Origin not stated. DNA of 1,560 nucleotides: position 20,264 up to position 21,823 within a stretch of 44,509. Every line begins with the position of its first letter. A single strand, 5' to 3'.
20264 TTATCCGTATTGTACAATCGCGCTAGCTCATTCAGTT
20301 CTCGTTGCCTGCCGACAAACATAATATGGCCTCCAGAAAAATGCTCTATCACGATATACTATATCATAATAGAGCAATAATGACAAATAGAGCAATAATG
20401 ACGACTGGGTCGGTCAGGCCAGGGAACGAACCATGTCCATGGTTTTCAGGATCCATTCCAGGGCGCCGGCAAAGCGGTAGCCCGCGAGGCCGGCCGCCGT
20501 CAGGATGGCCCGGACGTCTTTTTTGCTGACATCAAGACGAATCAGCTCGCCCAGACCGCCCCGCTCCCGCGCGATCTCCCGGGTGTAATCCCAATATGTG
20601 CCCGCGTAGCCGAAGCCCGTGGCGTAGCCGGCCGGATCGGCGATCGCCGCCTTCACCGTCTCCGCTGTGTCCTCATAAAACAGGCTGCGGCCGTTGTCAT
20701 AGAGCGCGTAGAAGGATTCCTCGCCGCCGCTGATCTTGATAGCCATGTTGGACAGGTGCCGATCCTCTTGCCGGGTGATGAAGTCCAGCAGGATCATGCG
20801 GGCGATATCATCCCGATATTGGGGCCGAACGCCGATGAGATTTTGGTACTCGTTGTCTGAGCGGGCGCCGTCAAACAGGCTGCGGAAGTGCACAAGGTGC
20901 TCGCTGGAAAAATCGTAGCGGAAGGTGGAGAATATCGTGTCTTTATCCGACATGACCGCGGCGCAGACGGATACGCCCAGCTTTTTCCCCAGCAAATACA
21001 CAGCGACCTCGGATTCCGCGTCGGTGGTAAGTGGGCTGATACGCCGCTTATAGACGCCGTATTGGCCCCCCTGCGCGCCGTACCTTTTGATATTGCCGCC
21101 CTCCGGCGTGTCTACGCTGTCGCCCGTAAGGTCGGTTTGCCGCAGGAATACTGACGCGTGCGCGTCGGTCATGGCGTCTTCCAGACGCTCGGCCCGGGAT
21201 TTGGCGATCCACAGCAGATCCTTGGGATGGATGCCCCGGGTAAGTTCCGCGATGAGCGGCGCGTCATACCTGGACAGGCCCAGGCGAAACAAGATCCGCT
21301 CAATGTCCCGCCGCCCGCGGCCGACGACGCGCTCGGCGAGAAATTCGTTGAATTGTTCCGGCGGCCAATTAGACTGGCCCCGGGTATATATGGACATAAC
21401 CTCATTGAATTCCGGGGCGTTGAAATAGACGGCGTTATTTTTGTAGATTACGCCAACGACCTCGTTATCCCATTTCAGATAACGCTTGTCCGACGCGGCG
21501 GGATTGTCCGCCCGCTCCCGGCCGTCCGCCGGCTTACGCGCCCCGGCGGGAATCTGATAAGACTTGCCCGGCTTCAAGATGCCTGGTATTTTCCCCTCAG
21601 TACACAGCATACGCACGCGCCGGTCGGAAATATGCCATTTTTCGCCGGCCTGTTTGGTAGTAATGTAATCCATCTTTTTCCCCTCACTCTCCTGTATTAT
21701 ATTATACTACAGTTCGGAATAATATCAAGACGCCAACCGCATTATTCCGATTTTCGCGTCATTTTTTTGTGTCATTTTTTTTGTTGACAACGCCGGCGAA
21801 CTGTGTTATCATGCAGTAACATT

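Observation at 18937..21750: HTH-fused HipA-like kinase with palindromic operator, followed by an ATPase carrying a PD-(D/E)xK-like tail: candidate toxin/defence pair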

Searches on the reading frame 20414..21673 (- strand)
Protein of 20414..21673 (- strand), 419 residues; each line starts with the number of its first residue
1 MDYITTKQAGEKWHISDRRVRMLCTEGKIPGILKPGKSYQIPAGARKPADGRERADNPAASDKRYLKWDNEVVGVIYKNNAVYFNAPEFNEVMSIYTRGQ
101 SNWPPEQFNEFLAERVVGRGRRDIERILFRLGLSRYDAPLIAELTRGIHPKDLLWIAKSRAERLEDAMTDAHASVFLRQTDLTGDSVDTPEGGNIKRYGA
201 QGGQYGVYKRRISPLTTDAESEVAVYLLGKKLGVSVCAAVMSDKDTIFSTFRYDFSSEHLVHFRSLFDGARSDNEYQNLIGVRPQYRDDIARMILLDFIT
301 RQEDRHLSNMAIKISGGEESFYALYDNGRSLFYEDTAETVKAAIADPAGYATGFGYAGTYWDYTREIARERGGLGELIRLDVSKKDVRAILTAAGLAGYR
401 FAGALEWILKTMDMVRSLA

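Call 3: search_protein_families(library=pfam, proteins=[window:20414-21673:-], max_evalue=0.1)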
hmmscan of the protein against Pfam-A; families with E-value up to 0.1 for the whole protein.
window:20414-21673:- (419 aa): 4 families
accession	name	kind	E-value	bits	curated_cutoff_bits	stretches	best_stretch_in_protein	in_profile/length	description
PF07804.18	HipA_C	-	0.00061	19.9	30.5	1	217-340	33-170/213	HipA-like C-terminal domain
PF00454.33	PI3_PI4_kinase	-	0.0015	19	27.1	1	266-316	113-161/241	Phosphatidylinositol 3- and 4-kinase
PF12728.13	HTH_17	-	0.003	18.2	27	1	3-42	1-39/51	Helix-turn-helix domain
PF20038.5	HTH_59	-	0.006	17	27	1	3-29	7-35/66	Helix-turn-helix domain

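Call 4: search_protein_families(library=ncbifam, proteins=[window:20414-21673:-], max_evalue=0.1)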
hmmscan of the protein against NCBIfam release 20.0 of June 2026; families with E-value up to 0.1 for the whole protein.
window:20414-21673:- (419 aa): 1 family
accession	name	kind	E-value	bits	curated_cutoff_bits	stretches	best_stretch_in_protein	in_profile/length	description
TIGR01764.1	excise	domain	0.017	15.4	28.8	0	3-42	1-39/49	excisionase family DNA-binding protein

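Call 5: search_protein_families(library=padloc, proteins=[window:20414-21673:-], max_evalue=0.1)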
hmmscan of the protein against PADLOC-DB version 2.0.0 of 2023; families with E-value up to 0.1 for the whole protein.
window:20414-21673:- (419 aa): 3 families
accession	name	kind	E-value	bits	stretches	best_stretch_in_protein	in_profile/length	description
PDLC04340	PDC-M03A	-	3e-10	38.1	1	215-348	43-188/280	-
PDLC04339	PDC-M03A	-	5.6e-06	23.9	1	286-344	133-191/293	-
PDLC04342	PDC-M03A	-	0.001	16.7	1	290-363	151-225/299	-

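Call 8: find_homologous_proteins(query=window:20414-21673:-)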
Query window:20414-21673:- (419 aa): 1007 proteins with E <= 0.001 among 8000 candidates; the best 120 are listed.
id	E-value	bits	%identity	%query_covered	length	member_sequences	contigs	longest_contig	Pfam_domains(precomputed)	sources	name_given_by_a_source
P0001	6.1e-282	952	100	100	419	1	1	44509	-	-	-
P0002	4.9e-208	709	73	100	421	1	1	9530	-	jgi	-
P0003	5.6e-207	706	73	100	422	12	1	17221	PF12728.14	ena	-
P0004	4.4e-206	703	73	100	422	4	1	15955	PF12728.14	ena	-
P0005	4.7e-206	703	73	100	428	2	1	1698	-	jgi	-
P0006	2.2e-204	697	73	100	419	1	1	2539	-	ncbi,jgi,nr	ncbi:MAG: helix-turn-helix domain-containing protein [Clostridiales bacterium]|jgi:hypothetical prot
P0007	2.2e-203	694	73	100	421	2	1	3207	-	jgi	-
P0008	2.5e-203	694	73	100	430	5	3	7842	-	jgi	-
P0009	6.5e-203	692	72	100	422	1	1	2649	-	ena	-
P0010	1.7e-200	684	71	100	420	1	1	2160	PF12728.14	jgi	jgi:excisionase family DNA binding protein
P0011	4.0e-200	683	72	100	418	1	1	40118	PF12728.14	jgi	jgi:hypothetical protein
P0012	5.5e-200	683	71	100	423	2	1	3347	PF12728.14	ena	-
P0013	1.0e-199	682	71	100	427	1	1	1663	PF12728.14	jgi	-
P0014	1.1e-199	682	72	100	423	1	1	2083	-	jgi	-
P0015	2.7e-199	680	71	100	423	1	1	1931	-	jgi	-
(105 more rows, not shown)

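Call 9: search_solved_structures(query=window:20414-21673:-, max_evalue=10, show_alignments=2)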
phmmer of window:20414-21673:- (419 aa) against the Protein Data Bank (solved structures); distinct sequences matched with E-value up to 10: 3.
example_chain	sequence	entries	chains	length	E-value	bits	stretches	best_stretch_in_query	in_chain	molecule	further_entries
6dxp_A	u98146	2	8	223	0.0095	18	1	81-161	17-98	FMN-dependent NADH-azoreductase | FMN dependent NADH:quinone oxidoreductase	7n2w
8h4j_A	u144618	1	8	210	0.17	13.9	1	97-161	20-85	FMN dependent NADH:quinone oxidoreductase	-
2nog_A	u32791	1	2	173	1.1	11.2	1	82-128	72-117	ISWI protein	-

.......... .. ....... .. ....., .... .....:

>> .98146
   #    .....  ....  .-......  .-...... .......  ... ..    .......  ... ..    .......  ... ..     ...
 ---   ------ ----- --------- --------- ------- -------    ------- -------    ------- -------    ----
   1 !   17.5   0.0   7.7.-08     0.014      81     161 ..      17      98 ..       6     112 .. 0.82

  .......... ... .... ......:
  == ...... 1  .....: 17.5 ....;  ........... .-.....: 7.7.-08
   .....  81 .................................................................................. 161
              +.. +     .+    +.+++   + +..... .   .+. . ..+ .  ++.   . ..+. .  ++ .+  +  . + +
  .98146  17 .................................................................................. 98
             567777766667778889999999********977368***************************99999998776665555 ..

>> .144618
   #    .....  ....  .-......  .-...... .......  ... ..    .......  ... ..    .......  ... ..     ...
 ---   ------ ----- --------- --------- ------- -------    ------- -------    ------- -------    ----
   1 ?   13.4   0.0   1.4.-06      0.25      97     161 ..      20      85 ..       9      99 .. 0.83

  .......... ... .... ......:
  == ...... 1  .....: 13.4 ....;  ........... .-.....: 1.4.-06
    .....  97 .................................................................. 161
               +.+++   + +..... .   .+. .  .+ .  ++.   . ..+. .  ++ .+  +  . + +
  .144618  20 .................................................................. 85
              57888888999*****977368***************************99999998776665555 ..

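Call 11: find_related_loci(query=A1, collection=genome_contigs, flank=10000)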
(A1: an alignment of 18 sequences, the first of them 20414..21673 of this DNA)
Query A1 (419 aa) in genome_contigs; peptide patterns used: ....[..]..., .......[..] (x = any residue, [..] = any of these).
164 stretches matched a pattern; 133 encode a relative of the query (tblastn E <= 1e-3); the best 80 are kept; 80 distinct loci.
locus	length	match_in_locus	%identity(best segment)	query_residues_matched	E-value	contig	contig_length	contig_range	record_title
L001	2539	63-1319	73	1-419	0e+0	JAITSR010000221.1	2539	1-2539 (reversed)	MAG: Clostridiales bacterium isolate Rs511_bin13 k119_1508347, whole genome shotgun sequence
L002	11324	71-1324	70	1-419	0e+0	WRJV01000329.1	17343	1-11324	MAG: Clostridiales bacterium isolate Nt197P4bin16 JGI24705J35276_12238207, whole genome shotgun sequence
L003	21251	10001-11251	68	1-418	0e+0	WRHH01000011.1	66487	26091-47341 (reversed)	MAG: Synergistaceae bacterium isolate Nt197P3bin106 Ga0082212_10000362, whole genome shotgun sequence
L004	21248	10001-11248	67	3-418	0e+0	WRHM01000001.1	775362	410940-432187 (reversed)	MAG: Oscillospiraceae bacterium isolate Nt197P3bin116 Ga0082212_10000002, whole genome shotgun sequence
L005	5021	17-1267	68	1-418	0e+0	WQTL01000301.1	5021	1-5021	MAG: Bacillota bacterium isolate Co191P4bin15 JGI24696J40584_12959351, whole genome shotgun sequence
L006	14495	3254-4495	67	2-419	0e+0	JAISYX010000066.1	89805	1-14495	MAG: Oscillospiraceae bacterium isolate Nc350_bin54 k119_3753949, whole genome shotgun sequence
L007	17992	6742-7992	66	2-419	0e+0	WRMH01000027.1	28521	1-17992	MAG: Oscillospiraceae bacterium isolate Th196P3bin70 Ga0099364_10002624, whole genome shotgun sequence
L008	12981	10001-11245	65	2-418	0e+0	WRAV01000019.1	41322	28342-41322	MAG: Oscillospiraceae bacterium isolate Lab288P1bin5 Ga0131853_10001528, whole genome shotgun sequence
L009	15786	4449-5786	64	4-419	0e+0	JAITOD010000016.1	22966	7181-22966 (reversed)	MAG: Oscillospiraceae bacterium isolate Po218_bin43 k119_5197339, whole genome shotgun sequence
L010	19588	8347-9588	66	3-418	0e+0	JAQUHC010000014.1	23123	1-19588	MAG: Oscillospiraceae bacterium isolate STCSWMC_28 NODE_5259_length_23123_cov_3.361193_ST_CSWMC, whole genome shotgun se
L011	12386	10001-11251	64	1-418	0e+0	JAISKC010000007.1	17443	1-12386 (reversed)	MAG: Eubacteriales Family XIII. Incertae Sedis bacterium isolate Hs463_bin27 k119_2154085, whole genome shotgun sequence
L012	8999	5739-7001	64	2-419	0e+0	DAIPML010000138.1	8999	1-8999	MAG TPA_asm: Clostridiales bacterium isolate CTOTU40535 NODE_5972_length_8999_cov_8.089781, whole genome shotgun sequenc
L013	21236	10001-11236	64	3-418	0e+0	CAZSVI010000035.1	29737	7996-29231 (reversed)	MAG TPA_asm: uncultured Oscillospiraceae bacterium isolate SRP241326_co3_320 genome assembly, contig: NODE_2215_length_2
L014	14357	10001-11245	64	2-418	0e+0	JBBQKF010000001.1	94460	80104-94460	MAG: Saccharofermentanales bacterium isolate Co_metawrap_631 Cmw_631_k141_14538821_length_94460_cov_15.9994, whole genom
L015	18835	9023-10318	63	1-418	0e+0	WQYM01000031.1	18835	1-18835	MAG: Bacillota bacterium isolate Emb289P3bin92 Ga0123356_10002703, whole genome shotgun sequence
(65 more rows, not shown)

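Call 26: predict_structure(alignment_id=A1)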
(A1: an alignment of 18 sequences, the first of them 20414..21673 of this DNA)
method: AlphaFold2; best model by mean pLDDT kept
length: 419 residues; sequences in the alignment: 18
mean_pLDDT: 67.8   pTM: 0.58
mean pLDDT of the five models: 67.8, 66.8, 65.6, 61.4, 50.1
residues with pLDDT >= 90: 53; 70-90: 165; 50-70: 99; < 50: 102
segments of 3 or more residues with pLDDT < 50: 51-61, 114-152, 168-193, 213-217, 255-258, 261-272, 306-308
pLDDT, mean of each block of 10 residues (from residue 1): 81 74 76 63 75 37 75 84 80 68 78 46 40 40 43 66 55 28 30 52 64 57 88 85 74 54 42 65 76 89 58 58 62 79 89 69 91 87 95 90 95 91
secondary structure, 60 per line:
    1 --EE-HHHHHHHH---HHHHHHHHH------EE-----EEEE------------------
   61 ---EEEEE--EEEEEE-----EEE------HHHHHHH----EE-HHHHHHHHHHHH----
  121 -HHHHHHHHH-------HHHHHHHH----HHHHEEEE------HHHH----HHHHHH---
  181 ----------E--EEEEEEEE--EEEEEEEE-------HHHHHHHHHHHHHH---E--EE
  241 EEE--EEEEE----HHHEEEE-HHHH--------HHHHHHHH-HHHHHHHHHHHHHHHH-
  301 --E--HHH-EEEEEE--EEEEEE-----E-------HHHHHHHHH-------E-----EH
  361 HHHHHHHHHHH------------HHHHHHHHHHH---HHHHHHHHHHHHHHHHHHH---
elements in order: H6-13 H17-25 E39-42 E64-68 E71-76 E82-84 H91-97 H105-116 H122-130 H138-145 H150-153 E154-157 H164-167 H172-177 E194-201 E204-211 H219-232 E239-243 E246-250 E258-261 H263-266 H275-282 H284-299 E310-315 E318-323 H337-345 H360-371 H384-394 H398-416

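Call 29: fold_search(model_id=the predicted structure, library=pdb)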
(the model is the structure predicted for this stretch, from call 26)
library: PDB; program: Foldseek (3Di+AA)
matches with E <= 10: 946; with E <= 0.001: 26
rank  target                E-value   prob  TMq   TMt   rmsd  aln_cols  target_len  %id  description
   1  2wiu_C                1.2e-05  1.00  0.40  0.41  11.2       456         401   12  Mercury-modified bacterial persistence regulator hipBA (released 2009-07-28)
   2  3tpv                  1.2e-05  1.00  0.34  0.34  12.7       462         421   14  Structure of pHipA bound to ADP (released 2012-10-03)
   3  3dnv_A                1.5e-05  1.00  0.37  0.37  11.1       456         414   14  MDT Protein (released 2009-01-27)
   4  3tpb                  2.2e-05  1.00  0.36  0.37  11.2       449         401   15  Structure of HipA(S150A) (released 2012-10-03)
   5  3tpd                  2.5e-05  1.00  0.36  0.38  11.5       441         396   15  Structure of pHipA, monoclinic form (released 2012-10-03)
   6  3akk_A                4.2e-05  1.00  0.43  0.58   5.2       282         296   12  Crystal structure of A Helicobacter pylori proinflammatory kinase CtkA (released 2010-12-01)
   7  3dnt_A                5.2e-05  1.00  0.38  0.38  12.0       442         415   16  structures of MDT proteins (released 2009-01-27)
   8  3tpt_A                5.7e-05  1.00  0.37  0.37  12.0       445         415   16  Structure of HipA(D309Q) bound to ADP (released 2012-10-03)
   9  3akl_A                6.4e-05  1.00  0.40  0.57   5.2       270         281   14  Crystal structure of A Helicobacter pylori proinflammatory kinase CtkA (released 2010-12-01)
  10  3akk_B                9.6e-05  1.00  0.42  0.57   5.2       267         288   14  Crystal structure of A Helicobacter pylori proinflammatory kinase CtkA (released 2010-12-01)
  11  3hzi_A                9.6e-05  1.00  0.35  0.35  12.8       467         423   12  Structure of mdt protein (released 2009-07-28)
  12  3dnt_B                1.2e-04  1.00  0.38  0.38  10.5       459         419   14  structures of MDT proteins (released 2009-01-27)
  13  3akk_C                1.4e-04  1.00  0.41  0.57   5.2       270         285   14  Crystal structure of A Helicobacter pylori proinflammatory kinase CtkA (released 2010-12-01)
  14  3akj_A                1.6e-04  1.00  0.40  0.56   4.7       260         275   13  Crystal structure of A Helicobacter pylori proinflammatory kinase CtkA (released 2010-12-01)
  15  3tpe                  2.1e-04  1.00  0.33  0.33  12.9       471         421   13  The phipa p3121 structure (released 2012-10-03)
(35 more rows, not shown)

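Call 33: search_solved_structures(query=A1, max_evalue=1, show_alignments=3)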
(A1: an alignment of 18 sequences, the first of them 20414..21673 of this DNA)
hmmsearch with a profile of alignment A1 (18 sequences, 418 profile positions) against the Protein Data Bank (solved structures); distinct sequences matched with E-value up to 1: 0.

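Call 42: search_protein_representatives(alignment_id=A1)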
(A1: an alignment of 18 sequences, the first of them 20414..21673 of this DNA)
Query: 18 sequences, 418 profile positions. Proteins with E-value up to 0.001 (for the whole library): 3875; up to 1e-10: 471; up to 1e-30: 76. The best 150 are listed.
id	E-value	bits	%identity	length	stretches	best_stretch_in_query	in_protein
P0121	8.4e-142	489.2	-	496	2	45-269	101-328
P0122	4.5e-120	417.7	-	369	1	62-415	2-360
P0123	2.9e-118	411.7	-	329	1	180-417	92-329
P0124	1.2e-116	406.4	-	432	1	56-417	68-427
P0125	2.7e-111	388.7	-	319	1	60-315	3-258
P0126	2.4e-110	385.6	-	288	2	60-247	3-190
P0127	2.1e-101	356.1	-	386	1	63-417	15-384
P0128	3.5e-100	352.2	-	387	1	63-417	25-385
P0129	2.3e-96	339.6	-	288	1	64-347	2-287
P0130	3.8e-94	332.2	-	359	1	65-417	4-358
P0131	2.8e-91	322.8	-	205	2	273-417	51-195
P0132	4.8e-89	315.4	-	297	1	102-379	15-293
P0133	2.1e-88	313.4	-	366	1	64-415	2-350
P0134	1.3e-86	307.5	-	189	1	1-174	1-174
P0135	1.4e-84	300.8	-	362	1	64-415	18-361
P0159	1.3e-58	215.2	-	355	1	104-412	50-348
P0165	1.7e-53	198.4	-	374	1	61-414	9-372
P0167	7.1e-51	189.7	-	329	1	105-410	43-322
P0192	1.3e-32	129.5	-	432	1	58-417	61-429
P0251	2.4e-18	82.6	-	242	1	199-414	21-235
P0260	1.0e-16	77.2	-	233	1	220-363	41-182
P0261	1.4e-16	76.7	-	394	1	195-393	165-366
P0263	2.1e-16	76.2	-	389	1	204-392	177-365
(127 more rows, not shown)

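Call 43: search_protein_families(library=pfam, proteins=[P0121, P0124, P0192, P0261, P0263, P0251, P0260, P0165, P0159, P0167], max_evalue=0.01)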
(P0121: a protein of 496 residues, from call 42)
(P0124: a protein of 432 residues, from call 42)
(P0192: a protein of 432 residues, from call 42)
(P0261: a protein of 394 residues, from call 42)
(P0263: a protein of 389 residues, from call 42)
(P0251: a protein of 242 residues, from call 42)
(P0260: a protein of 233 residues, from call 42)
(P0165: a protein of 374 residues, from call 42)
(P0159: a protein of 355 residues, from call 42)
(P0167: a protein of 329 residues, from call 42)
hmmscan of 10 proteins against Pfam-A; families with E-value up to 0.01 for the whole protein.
P0121 (496 aa): 2 families
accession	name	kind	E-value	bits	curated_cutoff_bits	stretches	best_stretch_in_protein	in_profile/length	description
PF07804.18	HipA_C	-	5.4e-06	26.6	30.5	1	277-440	35-183/213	HipA-like C-terminal domain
PF00454.33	PI3_PI4_kinase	-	0.006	17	27.1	0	358-397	124-162/241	Phosphatidylinositol 3- and 4-kinase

P0124 (432 aa): 1 family
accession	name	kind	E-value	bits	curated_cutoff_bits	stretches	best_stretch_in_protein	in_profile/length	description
PF07804.18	HipA_C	-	0.00027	21.1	30.5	1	297-354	120-175/213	HipA-like C-terminal domain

P0192 (432 aa): 0 families

P0261 (394 aa): 1 family
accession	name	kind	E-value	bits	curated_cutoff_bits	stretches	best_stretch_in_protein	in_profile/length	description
PF07804.18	HipA_C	-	4.5e-09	36.7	30.5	1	172-301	18-158/213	HipA-like C-terminal domain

P0263 (389 aa): 1 family
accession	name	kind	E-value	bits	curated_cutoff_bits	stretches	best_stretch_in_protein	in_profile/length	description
PF07804.18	HipA_C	-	7.4e-05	22.9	30.5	1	188-300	32-159/213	HipA-like C-terminal domain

P0251 (242 aa): 1 family
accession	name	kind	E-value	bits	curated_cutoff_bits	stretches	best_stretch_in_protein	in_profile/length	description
PF07804.18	HipA_C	-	2.3e-07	31.1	30.5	1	22-150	18-158/213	HipA-like C-terminal domain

P0260 (233 aa): 2 families
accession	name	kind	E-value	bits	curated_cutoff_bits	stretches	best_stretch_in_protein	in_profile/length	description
PF07804.18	HipA_C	-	2.4e-09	37.6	30.5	1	12-144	3-158/213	HipA-like C-terminal domain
PF20613.4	HipA_2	-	0.0013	18.4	27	1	28-132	27-128/240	HipA-like kinase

P0165 (374 aa): 1 family
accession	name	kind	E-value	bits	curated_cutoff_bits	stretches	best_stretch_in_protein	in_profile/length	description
PF07804.18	HipA_C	-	2e-06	28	30.5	1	162-288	31-165/213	HipA-like C-terminal domain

P0159 (355 aa): 0 families

P0167 (329 aa): 1 family
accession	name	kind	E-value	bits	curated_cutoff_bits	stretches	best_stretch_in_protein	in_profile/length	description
PF07804.18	HipA_C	-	0.00028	21.1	30.5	0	207-262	118-174/213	HipA-like C-terminal domain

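Call 49: search_solved_structures(query=A2, max_evalue=10, show_alignments=2)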
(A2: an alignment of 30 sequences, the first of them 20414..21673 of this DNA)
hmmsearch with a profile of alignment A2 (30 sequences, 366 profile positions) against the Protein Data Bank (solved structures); distinct sequences matched with E-value up to 10: 10.
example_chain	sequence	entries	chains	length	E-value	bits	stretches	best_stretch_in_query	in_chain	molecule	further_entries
3akj_A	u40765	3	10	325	2.1e-07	33.4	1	234-344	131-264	CtkA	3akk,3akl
4wtv_A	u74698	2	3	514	0.006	18.7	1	228-262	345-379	Phosphatidylinositol 4-kinase type 2-beta,Endolysin,Phosphatidylinositol 4-kinase type 2-b | Phosphatidylinositol 4-kinase type 2-beta,Endolysin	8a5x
9hhm_A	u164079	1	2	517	0.006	18.7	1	228-262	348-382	Phosphatidylinositol 4-kinase type 2-beta,Endolysin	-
8ezr_B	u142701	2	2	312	0.019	17.1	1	211-273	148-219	HipT(Lp)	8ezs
7vkb_A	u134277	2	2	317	0.019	17.1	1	211-273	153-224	HipA_C domain-containing protein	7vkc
4hnd_A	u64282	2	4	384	0.22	13.6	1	230-261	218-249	Phosphatidylinositol 4-kinase type 2-alpha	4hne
4pla_A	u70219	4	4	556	0.31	13.1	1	230-261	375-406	Chimera protein of Phosphatidylinositol 4-kinase type 2-alpha and Lysozyme | Phosphatidylinositol 4-kinase type 2-alpha,Lysozyme,Phosphatidylinositol 4-kinase t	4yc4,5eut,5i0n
4pu5_A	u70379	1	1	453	0.98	11.4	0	233-293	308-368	Toxin-antitoxin system toxin HipA family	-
4pu3_A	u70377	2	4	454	0.99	11.4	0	233-293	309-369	Toxin-antitoxin system toxin HipA family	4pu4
8r0c_A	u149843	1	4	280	2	10.4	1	278-330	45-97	Borneoldehydrogenase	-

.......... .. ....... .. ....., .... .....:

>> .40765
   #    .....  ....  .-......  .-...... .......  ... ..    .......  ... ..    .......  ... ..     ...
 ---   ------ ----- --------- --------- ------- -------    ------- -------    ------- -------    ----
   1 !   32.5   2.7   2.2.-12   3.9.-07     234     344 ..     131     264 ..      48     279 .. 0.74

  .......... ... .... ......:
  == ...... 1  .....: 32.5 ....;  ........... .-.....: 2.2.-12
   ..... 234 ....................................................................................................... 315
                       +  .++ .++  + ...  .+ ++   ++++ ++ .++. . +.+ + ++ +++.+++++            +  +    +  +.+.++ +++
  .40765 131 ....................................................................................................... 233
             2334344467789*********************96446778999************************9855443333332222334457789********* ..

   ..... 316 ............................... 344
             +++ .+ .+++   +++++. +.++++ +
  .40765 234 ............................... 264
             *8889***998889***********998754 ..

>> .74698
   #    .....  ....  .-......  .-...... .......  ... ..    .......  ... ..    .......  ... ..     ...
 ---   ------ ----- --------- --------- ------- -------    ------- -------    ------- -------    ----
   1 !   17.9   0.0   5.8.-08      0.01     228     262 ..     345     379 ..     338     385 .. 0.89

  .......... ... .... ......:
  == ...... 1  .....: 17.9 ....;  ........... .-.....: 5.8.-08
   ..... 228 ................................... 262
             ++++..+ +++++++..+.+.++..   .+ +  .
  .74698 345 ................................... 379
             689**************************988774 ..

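Call 50: search_protein_families(library=phrogs, proteins=[window:20414-21673:-], max_evalue=0.01)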
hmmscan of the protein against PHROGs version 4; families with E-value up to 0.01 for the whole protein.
window:20414-21673:- (419 aa): 4 families
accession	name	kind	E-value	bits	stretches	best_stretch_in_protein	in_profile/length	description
phrog_6401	-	DNA, RNA and nucleotide metabolism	2.6e-05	25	1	2-42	8-48/64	DNA binding protein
phrog_10045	-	DNA, RNA and nucleotide metabolism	0.00033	21.4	1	2-42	19-59/74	HTH DNA binding protein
phrog_2655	-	integration and excision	0.0031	18.2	1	1-55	112-169/181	excisionase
phrog_8728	-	unknown function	0.0071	16.4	0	287-334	150-199/307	-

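Call 51: search_dna_similar(query=window:20414-21673:-, collection=phages, mode=protein, max_evalue=0.00001, max_rows=15)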
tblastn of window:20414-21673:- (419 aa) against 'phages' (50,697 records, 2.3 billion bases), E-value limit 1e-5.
Records with a match: 5; places in all: 5; records where one place covers at least 80% of the query: 0.
Best place of each record, by identity: 60-80% 1; <60% 4.
By first word of the organism name: Bacteriophage 2; Streptococcus 1; Lachnospiraceae 1; Dorea 1.
By host as written in the record: - 2; Streptococcus porci DSM_23759 1; Lachnospiraceae 1; Dorea sp. 1.
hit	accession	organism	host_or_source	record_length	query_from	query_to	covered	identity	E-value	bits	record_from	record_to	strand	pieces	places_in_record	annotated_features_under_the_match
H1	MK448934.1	Streptococcus phage Javan422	Streptococcus porci DSM_23759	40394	3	52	12%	66.0%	2e-12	76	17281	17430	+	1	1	Huntingtin interacting protein E-like protein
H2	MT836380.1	Bacteriophage sp.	human fecal samples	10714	1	55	13%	52.7%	1e-7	60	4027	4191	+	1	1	record has no annotation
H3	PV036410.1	Lachnospiraceae phage NatCom_40364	Lachnospiraceae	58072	1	52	12%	48.1%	7e-7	58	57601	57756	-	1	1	excisionase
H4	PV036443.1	Dorea phage NatCom_31361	Dorea sp.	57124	1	52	12%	46.2%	3e-7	59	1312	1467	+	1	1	hypothetical protein (x2)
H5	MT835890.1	Bacteriophage sp.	human fecal samples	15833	5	52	11%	47.9%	6e-6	55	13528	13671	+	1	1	record has no annotation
